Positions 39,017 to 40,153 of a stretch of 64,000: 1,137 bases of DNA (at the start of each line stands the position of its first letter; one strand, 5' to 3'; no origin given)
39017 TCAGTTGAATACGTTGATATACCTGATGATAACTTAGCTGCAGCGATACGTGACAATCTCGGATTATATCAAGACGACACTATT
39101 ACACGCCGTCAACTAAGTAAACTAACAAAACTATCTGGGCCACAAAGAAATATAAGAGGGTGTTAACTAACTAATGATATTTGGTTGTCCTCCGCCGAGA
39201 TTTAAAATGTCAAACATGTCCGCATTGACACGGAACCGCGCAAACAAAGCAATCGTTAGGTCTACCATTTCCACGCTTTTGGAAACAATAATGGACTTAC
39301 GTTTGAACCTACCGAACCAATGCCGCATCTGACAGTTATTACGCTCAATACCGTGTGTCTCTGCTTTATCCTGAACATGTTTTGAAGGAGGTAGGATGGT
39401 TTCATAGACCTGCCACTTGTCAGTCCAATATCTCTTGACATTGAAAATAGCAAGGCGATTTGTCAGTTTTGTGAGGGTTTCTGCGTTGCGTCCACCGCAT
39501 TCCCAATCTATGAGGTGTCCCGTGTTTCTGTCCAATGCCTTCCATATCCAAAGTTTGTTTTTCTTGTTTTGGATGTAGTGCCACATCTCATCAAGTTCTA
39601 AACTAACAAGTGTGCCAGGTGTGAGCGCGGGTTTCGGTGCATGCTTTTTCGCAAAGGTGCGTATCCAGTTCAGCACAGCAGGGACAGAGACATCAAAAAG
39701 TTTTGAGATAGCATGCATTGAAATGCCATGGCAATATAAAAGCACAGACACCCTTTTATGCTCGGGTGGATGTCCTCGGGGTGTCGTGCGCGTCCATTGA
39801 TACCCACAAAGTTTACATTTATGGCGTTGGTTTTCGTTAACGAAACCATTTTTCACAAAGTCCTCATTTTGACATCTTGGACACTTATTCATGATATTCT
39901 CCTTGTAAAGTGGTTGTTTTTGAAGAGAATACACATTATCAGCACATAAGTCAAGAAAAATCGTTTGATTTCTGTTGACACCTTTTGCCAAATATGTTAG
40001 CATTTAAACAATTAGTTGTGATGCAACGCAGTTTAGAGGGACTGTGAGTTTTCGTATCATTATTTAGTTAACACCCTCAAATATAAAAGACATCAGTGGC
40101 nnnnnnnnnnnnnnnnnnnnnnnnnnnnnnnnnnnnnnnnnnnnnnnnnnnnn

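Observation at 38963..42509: Clean IS1-family insertion splitting an LRR-WD40 gene; the frame is restored in silico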

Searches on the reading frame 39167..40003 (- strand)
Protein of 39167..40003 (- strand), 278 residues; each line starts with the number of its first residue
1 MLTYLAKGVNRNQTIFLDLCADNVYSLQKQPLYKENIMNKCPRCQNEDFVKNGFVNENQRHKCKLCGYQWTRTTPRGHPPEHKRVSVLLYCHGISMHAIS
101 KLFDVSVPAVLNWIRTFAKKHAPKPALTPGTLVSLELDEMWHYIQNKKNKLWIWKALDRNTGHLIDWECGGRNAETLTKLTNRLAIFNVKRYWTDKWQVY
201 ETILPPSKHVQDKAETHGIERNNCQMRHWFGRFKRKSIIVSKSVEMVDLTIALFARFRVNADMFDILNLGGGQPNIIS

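Call 5: search_protein_families(library=pfam, proteins=[window:39167-40003:-])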
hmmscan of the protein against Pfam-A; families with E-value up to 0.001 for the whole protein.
window:39167-40003:- (278 aa): 2 families
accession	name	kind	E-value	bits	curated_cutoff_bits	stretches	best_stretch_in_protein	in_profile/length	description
PF03400.19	DDE_Tnp_IS1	-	3.2e-26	92.6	24.1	1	132-255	2-125/131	IS1 transposase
PF13384.12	HTH_23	-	0.00047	20.3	24.6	0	87-118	11-42/50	Homeodomain-like domain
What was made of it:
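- On IS1 family insertion sequence: The HTH_23 match is below its cut-off (20.3 against 24.6, call 5), so the HTH is only weakly supported.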

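Call 6: search_protein_families(library=ncbifam, proteins=[window:39167-40003:-])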
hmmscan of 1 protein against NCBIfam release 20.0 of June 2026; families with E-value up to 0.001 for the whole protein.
window:39167-40003:- (278 aa): 5 families
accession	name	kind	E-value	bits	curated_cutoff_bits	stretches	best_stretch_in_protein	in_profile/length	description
NF033558.1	transpos_IS1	equivalog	2e-59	200.9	100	1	41-236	1-199/199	IS1 family transposase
NF050000.1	IS1_IS1595_Zn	domain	7.5e-10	39.2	28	1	41-72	1-33/34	IS1/IS1595 family N-terminal zinc-binding domain-containing protein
NF048018.1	IS256_N_4Cys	domain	2.3e-09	37.7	27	1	40-69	1-30/31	transposase-like zinc-binding domain-containing protein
NF033587.1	transpos_IS6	equivalog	3.9e-07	30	125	1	78-256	6-196/202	IS6 family transposase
NF048019.1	IS256_Zn_var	equivalog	0.00041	19.7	150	1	43-130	2-87/304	IS256 family transposase, variant Zn-binding type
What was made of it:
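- On IS1 family insertion sequence: PF03400 DDE_Tnp_IS1 scores 92.6 against 24.1 (calls 5, 6). NF050000 IS1/IS1595 Zn domain scores 39.2 against 28 (call 6).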

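Call 12: find_encoding_contigs(protein=window:39167-40003:-, flank=3000, max_places=10)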
Protein window:39167-40003:- (278 aa): 1 contig read that carries it; 1 place shown.
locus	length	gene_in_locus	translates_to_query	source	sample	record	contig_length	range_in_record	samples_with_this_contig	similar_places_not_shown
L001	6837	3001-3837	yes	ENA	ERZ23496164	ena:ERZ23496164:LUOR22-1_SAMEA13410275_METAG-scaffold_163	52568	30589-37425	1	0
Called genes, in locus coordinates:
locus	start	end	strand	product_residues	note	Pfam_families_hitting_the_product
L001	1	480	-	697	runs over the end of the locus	PF23381:Beta-prop_IFT122_1st, PF24814:WD40_Prp19, PF25172:Beta-prop_WDR3_2nd, PF25174:Beta-prop_THOC3, PF25175:Beta-prop_WDR5, PF23409:Beta-prop_EML, PF23414:Beta-prop_EML_2, PF24807:WD40_CDC20-Fz, +76 more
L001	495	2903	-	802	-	PF12799:LRR_4, PF13855:LRR_8, PF24814:WD40_Prp19, PF25175:Beta-prop_WDR5, PF23381:Beta-prop_IFT122_1st, PF23409:Beta-prop_EML, PF24807:WD40_CDC20-Fz, PF25171:Beta-prop_WDR36-Utp21_1st, +76 more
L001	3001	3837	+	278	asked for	PF03400:DDE_Tnp_IS1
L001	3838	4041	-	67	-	-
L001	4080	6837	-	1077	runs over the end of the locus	PF00515:TPR_1 (faint), PF01535:PPR (faint), PF07719:TPR_2 (faint), PF13174:TPR_6 (faint), PF13176:TPR_7 (faint), PF13181:TPR_8 (faint), PF10602:RPN7, PF13385:Laminin_G_3, +12 more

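Call 15: find_encoding_contigs(protein=window:39167-39895:-, flank=2500, max_places=10)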
Protein window:39167-39895:- (242 aa): no gene with exactly this product is on record in the collection.
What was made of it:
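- Tried and rejected: My first lookup of the short transposase used coordinates 3 nt too long and found nothing (call 15).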

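Call 16: find_encoding_contigs(protein=window:39167-39892:-, flank=2500, max_places=10)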
Protein window:39167-39892:- (241 aa): 1 contig read that carries it; 1 place shown.
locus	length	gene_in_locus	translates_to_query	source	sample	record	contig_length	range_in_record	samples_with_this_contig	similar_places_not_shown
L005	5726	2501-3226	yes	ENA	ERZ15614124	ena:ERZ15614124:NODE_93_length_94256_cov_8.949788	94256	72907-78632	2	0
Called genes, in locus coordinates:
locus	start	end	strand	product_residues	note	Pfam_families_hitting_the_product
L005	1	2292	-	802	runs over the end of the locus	PF12799:LRR_4, PF13855:LRR_8, PF24814:WD40_Prp19, PF25175:Beta-prop_WDR5, PF23381:Beta-prop_IFT122_1st, PF23409:Beta-prop_EML, PF24807:WD40_CDC20-Fz, PF25171:Beta-prop_WDR36-Utp21_1st, +76 more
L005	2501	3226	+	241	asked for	PF03400:DDE_Tnp_IS1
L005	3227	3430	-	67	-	-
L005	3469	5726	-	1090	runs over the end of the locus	PF09295:ChAPs (faint), PF17874:TPR_MalT (faint), PF25058:ARM_TT21 (faint), PF00515:TPR_1 (faint), PF01535:PPR (faint), PF07719:TPR_2 (faint), PF10602:RPN7, PF13385:Laminin_G_3, +13 more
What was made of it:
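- Tried and rejected: It was corrected in call 16.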

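Call 24: find_homologous_proteins(query=window:39167-39892:-, max_evalue=1e-30)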
Query window:39167-39892:- (241 aa): 556 proteins with E <= 1e-30 among 643 candidates; the best 120 are listed.
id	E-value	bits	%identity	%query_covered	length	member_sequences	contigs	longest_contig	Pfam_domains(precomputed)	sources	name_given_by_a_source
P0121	1.3e-152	524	93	100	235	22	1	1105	PF03400.19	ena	-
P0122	2.2e-131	455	79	100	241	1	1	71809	PF03400.19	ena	-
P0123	9.1e-131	453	80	100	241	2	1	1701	PF03400.19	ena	-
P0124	2.9e-129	448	80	100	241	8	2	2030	PF03400.19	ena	-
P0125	6.9e-128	443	80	100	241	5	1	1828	PF03400.19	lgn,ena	-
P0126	1.9e-127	442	79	99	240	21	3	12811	PF03811.18,PF03400.19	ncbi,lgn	-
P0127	8.8e-126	436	79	100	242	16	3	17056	PF03400.19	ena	-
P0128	5.4e-124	431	76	100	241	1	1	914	PF03400.19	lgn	-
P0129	1.1e-123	430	78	98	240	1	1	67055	PF03400.19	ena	-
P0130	1.7e-123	429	77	100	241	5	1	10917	PF03400.19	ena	-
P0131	9.7e-123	426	77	99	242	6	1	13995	PF03400.19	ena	-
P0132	1.5e-122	426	76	98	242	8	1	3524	PF03400.19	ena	-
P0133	1.6e-122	426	77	99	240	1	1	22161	PF03400.19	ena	-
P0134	2.0e-122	425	76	100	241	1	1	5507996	PF03400.19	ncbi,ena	-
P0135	2.8e-122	425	76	99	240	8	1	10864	PF03400.19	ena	-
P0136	8.2e-122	423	76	100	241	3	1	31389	PF03400.19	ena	-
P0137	1.4e-121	423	78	100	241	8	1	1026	PF03400.19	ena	-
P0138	2.0e-120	419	75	100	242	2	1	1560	PF03400.19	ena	-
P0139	3.2e-119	415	75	99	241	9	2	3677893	PF03400.19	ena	-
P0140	5.1e-119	414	76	97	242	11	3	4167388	PF13384.13,PF03400.19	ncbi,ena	-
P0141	6.2e-119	414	74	100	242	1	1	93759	PF03400.19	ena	-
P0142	6.6e-119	414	75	100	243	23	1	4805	PF03400.19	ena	-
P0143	1.1e-118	413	74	100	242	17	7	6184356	PF03400.19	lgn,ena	-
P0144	3.9e-116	405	74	99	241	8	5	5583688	PF03400.19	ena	-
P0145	2.2e-114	399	72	99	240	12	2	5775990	PF03400.19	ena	-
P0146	1.1e-113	397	73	100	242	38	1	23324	PF03400.19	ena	-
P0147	1.1e-111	390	73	95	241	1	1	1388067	PF03811.18,PF03400.19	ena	-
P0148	2.0e-109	383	70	95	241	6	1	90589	PF03400.19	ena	-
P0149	6.1e-109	381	75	93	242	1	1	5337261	PF03400.19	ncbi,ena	-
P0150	7.8e-109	381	76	89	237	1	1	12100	PF03400.19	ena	-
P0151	2.9e-108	379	72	100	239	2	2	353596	PF03400.19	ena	-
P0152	1.1e-100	354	78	80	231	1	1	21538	PF03400.19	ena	-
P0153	5.1e-94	332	80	76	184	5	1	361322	PF03400.19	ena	-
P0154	7.4e-93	329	61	98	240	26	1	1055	PF13384.13,PF03400.19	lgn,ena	-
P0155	4.9e-92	326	61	99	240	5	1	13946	PF13384.13,PF03400.19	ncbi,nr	ncbi:MAG: IS1 family transposase [Candidatus Poribacteria bacterium]|nr:IS1 family transposase [Cand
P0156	2.2e-91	324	80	76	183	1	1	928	PF03400.19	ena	-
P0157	4.7e-91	323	62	98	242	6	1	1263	PF13384.13,PF03400.19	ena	-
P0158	1.5e-90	321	61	98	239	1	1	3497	PF13384.13,PF03400.19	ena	-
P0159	9.5e-90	318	61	99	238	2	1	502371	PF13384.13,PF03400.19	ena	-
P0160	1.0e-89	318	79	73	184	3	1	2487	PF03400.19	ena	-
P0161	3.5e-89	317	59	100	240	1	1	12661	PF13384.13,PF03400.19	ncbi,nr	ncbi:IS1 family transposase [Candidatus Poribacteria bacterium]|nr:IS1 family transposase [Candidatu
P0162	7.7e-89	315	61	95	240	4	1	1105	PF13384.13,PF03400.19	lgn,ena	-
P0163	5.3e-86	306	60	98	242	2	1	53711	PF13384.13,PF03400.19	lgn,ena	-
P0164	6.1e-86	306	58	98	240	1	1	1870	PF13384.13,PF03400.19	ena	-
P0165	8.1e-86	305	75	73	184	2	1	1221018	PF03400.19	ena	-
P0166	3.2e-85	304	67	81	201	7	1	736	PF03400.19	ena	-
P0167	3.7e-85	303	58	97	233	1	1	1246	PF03400.19,PF13610.13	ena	-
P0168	1.0e-84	302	80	70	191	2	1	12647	PF03400.19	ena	-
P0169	1.4e-84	301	70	83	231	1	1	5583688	PF03400.19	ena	-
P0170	2.0e-84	301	76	76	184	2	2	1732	PF03400.19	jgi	jgi:IS1 family transposase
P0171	3.9e-84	300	58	97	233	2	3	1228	PF03400.19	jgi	jgi:insertion element IS1 protein InsB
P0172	4.2e-84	300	58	97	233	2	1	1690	PF03400.19,PF13610.13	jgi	jgi:insertion element IS1 protein InsB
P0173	4.9e-84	300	59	96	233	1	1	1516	PF03400.19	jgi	jgi:insertion element IS1 protein InsB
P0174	5.0e-84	300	58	96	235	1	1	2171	PF03400.19,PF13610.13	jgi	jgi:insertion element IS1 protein InsB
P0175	9.8e-84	299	59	96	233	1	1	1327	PF03400.19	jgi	jgi:insertion element IS1 protein InsB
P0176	1.1e-83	298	59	97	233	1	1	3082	PF03400.19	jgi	jgi:insertion element IS1 protein InsB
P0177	1.5e-83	298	58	96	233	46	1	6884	PF03400.19,PF13518.13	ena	-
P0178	1.8e-83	298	56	97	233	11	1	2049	PF03400.19,PF13610.13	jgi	jgi:insertion element IS1 protein InsB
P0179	1.9e-83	298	58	97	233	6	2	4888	PF03400.19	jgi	jgi:insertion element IS1 protein InsB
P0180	2.2e-83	298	58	96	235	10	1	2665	PF03400.19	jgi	jgi:insertion element IS1 protein InsB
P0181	2.3e-83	297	59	97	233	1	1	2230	PF03400.19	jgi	jgi:insertion element IS1 protein InsB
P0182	4.3e-83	297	58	96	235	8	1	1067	PF03400.19,PF13610.13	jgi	jgi:insertion element IS1 protein InsB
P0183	4.5e-83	296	79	66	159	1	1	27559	PF03400.19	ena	-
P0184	4.9e-83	296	59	96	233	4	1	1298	PF03400.19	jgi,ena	-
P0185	7.5e-83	296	58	96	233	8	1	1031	PF03400.19,PF13610.13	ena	-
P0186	1.9e-82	294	57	97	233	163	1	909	PF03400.19,PF13610.13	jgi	-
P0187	2.0e-82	294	57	97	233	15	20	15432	PF03400.19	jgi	jgi:insertion element IS1 protein InsB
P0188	2.1e-82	294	58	97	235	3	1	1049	PF03400.19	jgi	jgi:insertion element IS1 protein InsB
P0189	3.1e-82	294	57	97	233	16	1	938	PF03400.19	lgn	-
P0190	4.9e-82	293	56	96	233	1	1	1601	PF03400.19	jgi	jgi:insertion element IS1 protein InsB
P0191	5.2e-82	293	56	96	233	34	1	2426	PF03400.19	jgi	jgi:insertion element IS1 protein InsB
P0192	5.3e-82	293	57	97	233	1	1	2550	PF03400.19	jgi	jgi:insertion element IS1 protein InsB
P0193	5.5e-82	293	57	97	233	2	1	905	PF03400.19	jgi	-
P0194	7.3e-82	293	56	97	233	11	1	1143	PF03400.19,PF13610.13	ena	-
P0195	9.1e-82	292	57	97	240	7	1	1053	PF03400.19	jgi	jgi:insertion element IS1 protein InsB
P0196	1.3e-81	292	57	97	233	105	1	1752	PF03400.19,PF13610.13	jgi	jgi:insertion element IS1 protein InsB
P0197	1.5e-81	291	56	97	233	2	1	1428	PF03400.19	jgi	jgi:insertion element IS1 protein InsB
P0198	1.5e-81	291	57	97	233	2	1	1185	PF03400.19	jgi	-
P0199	1.8e-81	291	56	97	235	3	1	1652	PF03400.19,PF13610.13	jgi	jgi:insertion element IS1 protein InsB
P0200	2.4e-81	291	56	97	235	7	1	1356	PF03400.19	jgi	jgi:insertion element IS1 protein InsB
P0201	2.7e-81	291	57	97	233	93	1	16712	PF03400.19,PF13610.13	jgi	jgi:insertion element IS1 protein InsB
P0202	4.0e-81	290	56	96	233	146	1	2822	PF03400.19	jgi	jgi:insertion element IS1 protein InsB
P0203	4.7e-81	290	57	97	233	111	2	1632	PF03400.19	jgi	jgi:insertion element IS1 protein InsB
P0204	7.5e-81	289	55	97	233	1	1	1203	PF03400.19,PF13610.13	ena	-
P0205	7.5e-81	289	56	97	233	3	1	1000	PF03400.19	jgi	jgi:insertion element IS1 protein InsB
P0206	8.4e-81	289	56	97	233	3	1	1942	PF03400.19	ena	-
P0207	8.8e-81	289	57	96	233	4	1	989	PF03400.19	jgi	jgi:insertion element IS1 protein InsB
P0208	8.8e-81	289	57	96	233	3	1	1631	PF03400.19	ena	-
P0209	1.2e-80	288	56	97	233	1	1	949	PF03400.19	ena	-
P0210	3.5e-80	287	57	98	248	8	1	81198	PF03400.19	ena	-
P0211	4.2e-80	287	55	97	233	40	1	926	PF03400.19,PF13610.13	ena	-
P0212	4.8e-80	287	57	96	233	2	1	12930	PF03400.19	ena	-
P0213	4.9e-80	287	56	97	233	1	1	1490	PF03400.19,PF13610.13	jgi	jgi:insertion element IS1 protein InsB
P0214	5.0e-80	287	56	96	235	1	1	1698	PF03400.19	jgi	jgi:insertion element IS1 protein InsB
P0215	5.6e-80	286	56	97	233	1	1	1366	PF03400.19,PF13610.13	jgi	jgi:insertion element IS1 protein InsB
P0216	5.6e-80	286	57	97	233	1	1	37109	PF03400.19,PF13610.13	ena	-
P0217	6.3e-80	286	56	97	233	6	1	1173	PF03400.19,PF13610.13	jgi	jgi:insertion element IS1 protein InsB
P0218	7.6e-80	286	58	91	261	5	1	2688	PF03400.19,PF13610.13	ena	-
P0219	8.0e-80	286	59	91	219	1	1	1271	PF03400.19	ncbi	-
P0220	8.6e-80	286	56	97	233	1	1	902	PF03400.19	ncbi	-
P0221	8.6e-80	286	58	96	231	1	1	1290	PF03400.19,PF13610.13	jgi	jgi:insertion element IS1 protein InsB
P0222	9.0e-80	286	58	93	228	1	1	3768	PF03400.19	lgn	-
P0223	1.1e-79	285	56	96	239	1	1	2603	PF03400.19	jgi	jgi:insertion element IS1 protein InsB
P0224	1.7e-79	285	56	96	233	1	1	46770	PF03400.19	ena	-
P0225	1.8e-79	285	57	93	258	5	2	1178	PF03400.19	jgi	jgi:IS1 family transposase/transposase-like protein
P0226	2.1e-79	284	56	96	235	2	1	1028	PF03400.19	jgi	jgi:insertion element IS1 protein InsB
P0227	2.4e-79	284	56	96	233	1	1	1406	PF03400.19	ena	-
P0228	2.4e-79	284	56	97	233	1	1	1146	PF03400.19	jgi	jgi:insertion element IS1 protein InsB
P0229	2.4e-79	284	56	96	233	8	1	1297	PF03400.19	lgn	-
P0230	2.7e-79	284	56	96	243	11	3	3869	PF13384.13,PF03400.19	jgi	jgi:insertion element IS1 protein InsB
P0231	2.8e-79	284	55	96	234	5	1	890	PF03811.18,PF13384.13,PF03400.19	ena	-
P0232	2.9e-79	284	56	96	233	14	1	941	PF03400.19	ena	-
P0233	3.4e-79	284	57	93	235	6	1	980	PF03400.19,PF13610.13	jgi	jgi:insertion element IS1 protein InsB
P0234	6.6e-79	283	56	96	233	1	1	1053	PF03400.19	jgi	jgi:insertion element IS1 protein InsB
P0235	6.7e-79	283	56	97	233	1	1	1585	PF03400.19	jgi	jgi:insertion element IS1 protein InsB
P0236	7.9e-79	283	57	97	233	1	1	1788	PF03400.19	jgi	jgi:insertion element IS1 protein InsB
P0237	9.4e-79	282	56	98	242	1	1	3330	PF03400.19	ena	-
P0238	9.4e-79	282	55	97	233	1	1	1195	PF03400.19,PF13610.13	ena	-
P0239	2.0e-78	281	56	96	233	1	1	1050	PF03400.19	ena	-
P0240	3.0e-78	281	54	96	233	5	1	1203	PF03400.19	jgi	jgi:insertion element IS1 protein InsB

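Call 25: list_cluster_members(proteins=[window:39167-39892:-, window:39167-40003:-, P0149])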
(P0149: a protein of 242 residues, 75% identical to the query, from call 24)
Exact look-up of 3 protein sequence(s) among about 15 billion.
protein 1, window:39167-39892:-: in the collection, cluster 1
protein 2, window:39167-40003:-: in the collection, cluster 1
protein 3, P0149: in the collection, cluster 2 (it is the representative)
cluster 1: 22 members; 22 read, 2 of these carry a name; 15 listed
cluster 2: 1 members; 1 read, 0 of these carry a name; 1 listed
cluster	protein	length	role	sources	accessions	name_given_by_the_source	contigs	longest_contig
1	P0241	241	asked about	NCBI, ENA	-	-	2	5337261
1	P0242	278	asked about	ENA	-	-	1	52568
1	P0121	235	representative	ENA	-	-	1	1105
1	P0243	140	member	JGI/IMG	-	IS1 family transposase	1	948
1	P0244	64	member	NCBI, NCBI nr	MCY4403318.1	MAG: IS1 family transposase, partial [Candidatus Poribacteria bacterium] | IS1 family transposase [Candidatus Poribacteria bacterium]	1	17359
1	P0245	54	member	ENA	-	-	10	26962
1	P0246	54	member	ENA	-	-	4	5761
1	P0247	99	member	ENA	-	-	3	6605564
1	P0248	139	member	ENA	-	-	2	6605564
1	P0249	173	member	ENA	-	-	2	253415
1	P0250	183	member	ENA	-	-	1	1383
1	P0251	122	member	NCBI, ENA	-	-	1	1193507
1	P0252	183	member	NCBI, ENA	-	-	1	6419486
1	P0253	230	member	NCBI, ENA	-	-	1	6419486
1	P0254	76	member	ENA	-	-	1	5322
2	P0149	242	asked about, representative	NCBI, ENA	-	-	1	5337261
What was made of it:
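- Tried and rejected: The exact transposase is on record only at this locus: 2 contigs for the 241-aa call and 1 for the 278-aa call (calls 12, 16, 25).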

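Call 27: find_encoding_contigs(protein=P0149, flank=3000, max_places=6)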
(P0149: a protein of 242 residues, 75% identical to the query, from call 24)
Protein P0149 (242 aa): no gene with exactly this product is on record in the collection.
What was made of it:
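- Tried and rejected: Lookup of P0149's locus, the second IS1-type transposase on the same chromosome, returned nothing (call 27).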

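Call 44: search_dna_similar(query=window:39167-39892:-, collection=plasmids, mode=protein, max_rows=12, rows=spread)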
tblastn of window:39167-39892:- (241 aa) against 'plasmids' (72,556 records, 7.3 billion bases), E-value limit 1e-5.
The search stops at 5000 records and this limit was reached: more records match than are counted here, and every count below describes the 5000 best-scoring records only.
Records with a match: at least 5000; places in all: 14950; records where one place covers at least 80% of the query: 840.
Best place of each record, by identity: <60% 5000.
By first word of the organism name: Klebsiella 3071; Escherichia 1268; Enterobacter 169; Citrobacter 121; Salmonella 70; Shigella 68; Raoultella 30; Providencia 27; Acinetobacter 25; Serratia 24; and 47 more.
By predicted mobility (MOB-suite, as given by PLSDB): conjugative 3245; non-mobilizable 1091; mobilizable 664.
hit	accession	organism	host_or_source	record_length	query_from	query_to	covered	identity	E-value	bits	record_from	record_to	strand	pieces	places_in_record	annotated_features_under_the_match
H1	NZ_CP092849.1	Methylobacterium organophilum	-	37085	3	239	98%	44.9%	9e-55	238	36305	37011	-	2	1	IS1 family transposase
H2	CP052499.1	Klebsiella pneumoniae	Homo sapiens,blood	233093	4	215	88%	26.8%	5e-11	69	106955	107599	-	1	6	none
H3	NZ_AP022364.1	Escherichia coli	Homo sapiens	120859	79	235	65%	34.0%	6e-15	81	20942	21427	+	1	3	IS1-like element IS1A family transposase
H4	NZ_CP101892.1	Klebsiella pneumoniae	Homo sapiens,blood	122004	79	217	58%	35.4%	4e-15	81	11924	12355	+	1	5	none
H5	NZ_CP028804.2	Klebsiella pneumoniae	Homo sapiens,culture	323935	79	217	58%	35.4%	4e-15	81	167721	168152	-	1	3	none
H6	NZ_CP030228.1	Salmonella enterica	-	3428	79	215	57%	35.9%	5e-15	81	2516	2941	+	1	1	IS1 family transposase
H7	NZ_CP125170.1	Klebsiella pneumoniae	-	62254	79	215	57%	35.9%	6e-15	81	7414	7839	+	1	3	IS1-like element IS1A family transposase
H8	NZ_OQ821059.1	Enterobacter cloacae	-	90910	82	217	56%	34.8%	1e-15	82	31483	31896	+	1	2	IS1 family transposase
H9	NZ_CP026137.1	Klebsiella pneumoniae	Homo sapiens,bile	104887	90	215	52%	36.7%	9e-16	83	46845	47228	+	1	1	IS1 family transposase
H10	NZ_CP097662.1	Klebsiella pneumoniae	Homo sapiens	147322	90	215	52%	36.7%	9e-16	83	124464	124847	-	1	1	IS1 family transposase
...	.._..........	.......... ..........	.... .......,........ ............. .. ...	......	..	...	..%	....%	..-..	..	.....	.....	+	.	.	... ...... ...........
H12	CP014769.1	Hymenobacter psoromatis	Lichen,single cell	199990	98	209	46%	36.8%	4e-15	81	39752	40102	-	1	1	hypothetical protein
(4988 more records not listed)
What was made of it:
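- Closest known: Enterobacterial IS1. Same: The same DDE catalytic core: 34-37% identity over residues 79-235, annotated IS1A / IS1 family (call 44).
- The best plasmid hit, at 44.9% identity, is annotated as an IS1 family transposase (call 44).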
